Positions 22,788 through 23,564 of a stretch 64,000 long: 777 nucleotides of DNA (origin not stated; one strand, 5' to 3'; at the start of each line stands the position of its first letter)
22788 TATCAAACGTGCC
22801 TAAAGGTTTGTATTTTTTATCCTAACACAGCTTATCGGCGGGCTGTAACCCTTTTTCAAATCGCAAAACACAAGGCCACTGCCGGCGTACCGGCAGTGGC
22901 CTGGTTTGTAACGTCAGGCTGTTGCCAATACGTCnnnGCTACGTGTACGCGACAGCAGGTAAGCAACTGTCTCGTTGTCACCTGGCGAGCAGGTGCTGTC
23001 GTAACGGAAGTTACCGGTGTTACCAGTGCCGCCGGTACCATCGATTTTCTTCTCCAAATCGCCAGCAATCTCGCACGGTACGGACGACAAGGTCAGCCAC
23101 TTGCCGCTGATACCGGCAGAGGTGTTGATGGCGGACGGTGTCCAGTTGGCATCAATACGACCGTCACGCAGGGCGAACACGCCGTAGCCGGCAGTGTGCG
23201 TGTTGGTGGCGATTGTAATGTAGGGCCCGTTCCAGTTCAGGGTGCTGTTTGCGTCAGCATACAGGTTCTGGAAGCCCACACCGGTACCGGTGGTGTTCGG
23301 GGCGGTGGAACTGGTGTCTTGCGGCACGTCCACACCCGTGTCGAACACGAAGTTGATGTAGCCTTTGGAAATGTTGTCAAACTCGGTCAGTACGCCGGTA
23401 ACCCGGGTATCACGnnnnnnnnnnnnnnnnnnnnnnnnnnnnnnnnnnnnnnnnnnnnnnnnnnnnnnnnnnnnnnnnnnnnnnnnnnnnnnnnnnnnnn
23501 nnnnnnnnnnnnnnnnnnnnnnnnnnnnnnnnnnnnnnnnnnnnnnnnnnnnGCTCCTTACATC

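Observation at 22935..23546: Conserved non-canonical prepilin leader: Q-[RH]-G cleavage-site context followed by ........[IV]AL instead of FTLIE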

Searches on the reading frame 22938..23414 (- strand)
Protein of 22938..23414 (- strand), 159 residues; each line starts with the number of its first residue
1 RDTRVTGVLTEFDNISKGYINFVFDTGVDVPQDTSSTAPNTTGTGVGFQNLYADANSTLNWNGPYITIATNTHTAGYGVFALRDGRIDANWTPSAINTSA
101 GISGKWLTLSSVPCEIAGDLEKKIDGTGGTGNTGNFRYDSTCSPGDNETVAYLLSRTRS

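Call 33: search_protein_representatives(alignment_id=A2)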
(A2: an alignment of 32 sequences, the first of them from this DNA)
Query: 32 sequences, 152 profile positions. Proteins with E-value up to 0.001 (for the whole library): 1272; up to 1e-10: 644; up to 1e-30: 13. The best 150 are listed.
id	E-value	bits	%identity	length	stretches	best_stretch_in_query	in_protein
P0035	4.1e-41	156.7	-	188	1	1-149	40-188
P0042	2.3e-39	151.0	-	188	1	1-151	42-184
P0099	6.7e-34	133.2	-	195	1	1-149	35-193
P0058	7.8e-34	133.0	-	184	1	2-149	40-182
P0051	9.5e-34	132.7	-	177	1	2-149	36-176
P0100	3.1e-33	131.1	-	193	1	2-150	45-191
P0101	1.3e-32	129.1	-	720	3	8-135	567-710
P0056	1.9e-32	128.5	-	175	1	2-150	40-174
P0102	3.5e-32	127.7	-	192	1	2-150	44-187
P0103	5.1e-32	127.1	-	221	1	2-150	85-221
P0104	6.0e-32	126.9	-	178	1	6-151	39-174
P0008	1.1e-31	126.0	-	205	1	1-149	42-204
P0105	3.5e-31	124.4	-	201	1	1-149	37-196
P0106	2.5e-30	121.7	-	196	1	2-151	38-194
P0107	4.6e-30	120.8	-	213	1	2-147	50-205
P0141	3.1e-27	111.6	-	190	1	1-149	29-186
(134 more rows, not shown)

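Call 75: find_encoding_contigs(protein=P0141, flank=1500, max_places=3)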
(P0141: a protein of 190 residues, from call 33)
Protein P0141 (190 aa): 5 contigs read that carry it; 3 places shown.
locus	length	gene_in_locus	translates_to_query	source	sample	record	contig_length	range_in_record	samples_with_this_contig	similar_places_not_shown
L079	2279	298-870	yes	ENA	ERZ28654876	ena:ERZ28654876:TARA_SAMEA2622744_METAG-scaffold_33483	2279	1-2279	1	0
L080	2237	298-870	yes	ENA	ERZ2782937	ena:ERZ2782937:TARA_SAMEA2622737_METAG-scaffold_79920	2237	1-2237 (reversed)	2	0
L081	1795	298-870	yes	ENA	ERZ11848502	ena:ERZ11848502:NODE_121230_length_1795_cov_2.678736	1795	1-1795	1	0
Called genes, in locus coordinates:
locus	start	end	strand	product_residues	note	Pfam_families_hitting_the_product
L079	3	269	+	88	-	?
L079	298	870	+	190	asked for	-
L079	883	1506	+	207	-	-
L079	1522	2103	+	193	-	-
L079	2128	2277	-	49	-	?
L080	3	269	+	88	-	?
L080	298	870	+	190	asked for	-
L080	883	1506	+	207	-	-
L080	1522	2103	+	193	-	-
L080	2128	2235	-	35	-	?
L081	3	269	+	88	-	?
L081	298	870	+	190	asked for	-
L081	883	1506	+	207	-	-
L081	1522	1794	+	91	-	?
